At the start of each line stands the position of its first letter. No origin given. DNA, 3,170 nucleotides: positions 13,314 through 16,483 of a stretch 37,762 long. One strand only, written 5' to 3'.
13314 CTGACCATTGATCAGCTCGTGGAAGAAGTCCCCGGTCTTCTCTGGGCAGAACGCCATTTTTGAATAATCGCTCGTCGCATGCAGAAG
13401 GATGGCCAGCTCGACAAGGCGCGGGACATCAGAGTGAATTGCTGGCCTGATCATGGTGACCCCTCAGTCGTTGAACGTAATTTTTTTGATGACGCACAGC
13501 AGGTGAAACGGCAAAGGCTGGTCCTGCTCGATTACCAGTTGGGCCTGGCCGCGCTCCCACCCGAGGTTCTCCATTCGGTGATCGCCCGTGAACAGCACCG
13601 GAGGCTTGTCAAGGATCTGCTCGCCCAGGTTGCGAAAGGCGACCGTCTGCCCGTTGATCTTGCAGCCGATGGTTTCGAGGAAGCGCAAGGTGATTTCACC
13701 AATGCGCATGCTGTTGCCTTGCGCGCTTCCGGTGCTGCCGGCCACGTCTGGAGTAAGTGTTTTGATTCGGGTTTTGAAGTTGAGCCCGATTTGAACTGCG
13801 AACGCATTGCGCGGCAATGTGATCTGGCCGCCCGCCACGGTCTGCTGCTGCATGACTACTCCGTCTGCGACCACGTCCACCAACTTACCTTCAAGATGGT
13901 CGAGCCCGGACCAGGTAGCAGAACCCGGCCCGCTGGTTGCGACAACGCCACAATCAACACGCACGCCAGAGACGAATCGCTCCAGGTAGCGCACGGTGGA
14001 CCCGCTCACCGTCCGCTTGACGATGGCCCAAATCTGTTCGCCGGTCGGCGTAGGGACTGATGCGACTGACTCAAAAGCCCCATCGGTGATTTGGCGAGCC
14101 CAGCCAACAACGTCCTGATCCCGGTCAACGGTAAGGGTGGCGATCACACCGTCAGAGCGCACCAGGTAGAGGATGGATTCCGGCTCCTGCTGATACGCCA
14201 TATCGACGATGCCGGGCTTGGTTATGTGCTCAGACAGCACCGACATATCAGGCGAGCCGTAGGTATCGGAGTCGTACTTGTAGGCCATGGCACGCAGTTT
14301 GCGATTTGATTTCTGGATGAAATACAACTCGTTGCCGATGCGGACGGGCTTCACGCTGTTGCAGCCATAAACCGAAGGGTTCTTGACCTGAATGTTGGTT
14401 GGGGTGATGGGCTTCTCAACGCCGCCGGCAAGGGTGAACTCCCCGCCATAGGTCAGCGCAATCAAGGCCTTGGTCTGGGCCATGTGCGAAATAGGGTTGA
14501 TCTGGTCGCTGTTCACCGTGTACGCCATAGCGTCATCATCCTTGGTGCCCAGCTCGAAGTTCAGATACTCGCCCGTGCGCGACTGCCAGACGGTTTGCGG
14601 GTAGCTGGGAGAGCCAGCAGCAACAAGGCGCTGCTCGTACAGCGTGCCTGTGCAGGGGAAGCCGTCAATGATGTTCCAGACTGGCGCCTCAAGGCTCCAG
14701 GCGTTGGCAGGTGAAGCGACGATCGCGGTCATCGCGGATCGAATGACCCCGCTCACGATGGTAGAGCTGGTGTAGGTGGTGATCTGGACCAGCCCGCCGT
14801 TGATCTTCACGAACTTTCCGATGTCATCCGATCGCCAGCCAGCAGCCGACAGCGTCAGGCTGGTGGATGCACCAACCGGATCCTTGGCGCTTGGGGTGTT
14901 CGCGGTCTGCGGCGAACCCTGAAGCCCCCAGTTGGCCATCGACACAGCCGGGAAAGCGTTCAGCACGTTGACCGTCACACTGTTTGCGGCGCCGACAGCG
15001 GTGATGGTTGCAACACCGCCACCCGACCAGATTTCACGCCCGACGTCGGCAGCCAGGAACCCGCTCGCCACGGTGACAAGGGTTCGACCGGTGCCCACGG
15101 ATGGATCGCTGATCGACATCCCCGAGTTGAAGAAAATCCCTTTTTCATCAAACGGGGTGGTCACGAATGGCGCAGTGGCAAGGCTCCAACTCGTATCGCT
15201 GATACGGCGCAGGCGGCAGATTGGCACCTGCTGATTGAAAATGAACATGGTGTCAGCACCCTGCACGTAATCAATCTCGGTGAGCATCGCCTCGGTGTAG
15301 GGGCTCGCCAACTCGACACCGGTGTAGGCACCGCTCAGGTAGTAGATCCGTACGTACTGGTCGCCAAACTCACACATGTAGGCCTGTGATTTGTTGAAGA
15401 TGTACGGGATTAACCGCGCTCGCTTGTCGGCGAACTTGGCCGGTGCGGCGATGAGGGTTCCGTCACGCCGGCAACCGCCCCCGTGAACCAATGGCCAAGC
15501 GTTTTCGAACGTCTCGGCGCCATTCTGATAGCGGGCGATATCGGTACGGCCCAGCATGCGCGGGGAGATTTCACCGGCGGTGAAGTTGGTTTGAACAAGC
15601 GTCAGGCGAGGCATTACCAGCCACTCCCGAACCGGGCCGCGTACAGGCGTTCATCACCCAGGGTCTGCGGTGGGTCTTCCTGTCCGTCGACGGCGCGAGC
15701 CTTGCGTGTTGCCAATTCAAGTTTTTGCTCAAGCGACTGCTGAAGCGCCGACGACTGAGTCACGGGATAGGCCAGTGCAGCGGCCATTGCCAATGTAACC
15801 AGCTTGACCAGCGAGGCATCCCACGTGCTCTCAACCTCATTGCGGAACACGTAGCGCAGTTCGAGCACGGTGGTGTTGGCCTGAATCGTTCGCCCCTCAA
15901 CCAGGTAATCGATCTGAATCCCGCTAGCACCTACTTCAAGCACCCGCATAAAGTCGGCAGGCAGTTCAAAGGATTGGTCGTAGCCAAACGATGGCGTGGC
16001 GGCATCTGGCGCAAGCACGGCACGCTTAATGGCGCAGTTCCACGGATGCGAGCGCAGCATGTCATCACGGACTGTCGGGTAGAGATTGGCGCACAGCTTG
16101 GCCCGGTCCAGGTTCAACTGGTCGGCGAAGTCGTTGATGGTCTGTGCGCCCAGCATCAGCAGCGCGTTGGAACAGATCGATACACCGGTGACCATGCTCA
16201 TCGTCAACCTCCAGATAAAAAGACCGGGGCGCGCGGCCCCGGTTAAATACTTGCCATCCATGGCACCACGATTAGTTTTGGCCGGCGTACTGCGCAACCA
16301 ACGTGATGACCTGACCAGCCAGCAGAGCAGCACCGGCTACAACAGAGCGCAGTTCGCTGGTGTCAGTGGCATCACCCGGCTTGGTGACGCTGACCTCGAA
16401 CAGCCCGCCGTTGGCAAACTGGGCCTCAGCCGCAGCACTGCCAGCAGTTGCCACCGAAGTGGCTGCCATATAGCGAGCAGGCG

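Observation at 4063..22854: At least five co-oriented copies of a 20-nt motif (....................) mark each functional block of the late operon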

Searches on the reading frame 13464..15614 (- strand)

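Call 10: search_protein_families(library=phrogs, proteins=[window:13464-15614:-], max_evalue=0.001)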
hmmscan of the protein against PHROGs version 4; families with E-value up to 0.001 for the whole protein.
window:13464-15614:- (716 aa): 5 families
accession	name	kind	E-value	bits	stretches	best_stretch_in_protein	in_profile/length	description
phrog_376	-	tail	1.7e-203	678.9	1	1-716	1-711/712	tail protein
phrog_15566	-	tail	1.4e-108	364.8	2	278-549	8-280/552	tail protein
phrog_20269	-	unknown function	5.6e-39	135.2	1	6-401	5-368/374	-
phrog_30010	-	unknown function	5.5e-21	75.9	1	439-550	190-302/517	-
phrog_457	-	tail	7.2e-10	39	1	341-466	371-500/793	tail protein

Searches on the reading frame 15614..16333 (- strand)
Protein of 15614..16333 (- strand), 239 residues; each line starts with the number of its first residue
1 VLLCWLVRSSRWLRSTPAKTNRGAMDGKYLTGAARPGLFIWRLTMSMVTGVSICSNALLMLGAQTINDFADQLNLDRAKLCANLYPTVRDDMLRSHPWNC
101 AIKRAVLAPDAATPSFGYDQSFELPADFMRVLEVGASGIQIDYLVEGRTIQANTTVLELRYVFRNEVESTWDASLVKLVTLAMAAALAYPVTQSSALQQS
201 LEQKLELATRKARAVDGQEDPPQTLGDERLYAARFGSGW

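Call 10: search_protein_families(library=phrogs, proteins=[window:15614-16333:-], max_evalue=0.001)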
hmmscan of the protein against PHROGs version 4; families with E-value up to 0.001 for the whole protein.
window:15614-16333:- (239 aa): 2 families
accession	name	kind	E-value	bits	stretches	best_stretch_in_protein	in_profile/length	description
phrog_394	-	tail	1.2e-52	179.1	1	47-234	1-188/190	tail protein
phrog_9239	-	tail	3e-15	56.7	1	49-238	3-192/741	tail tubular protein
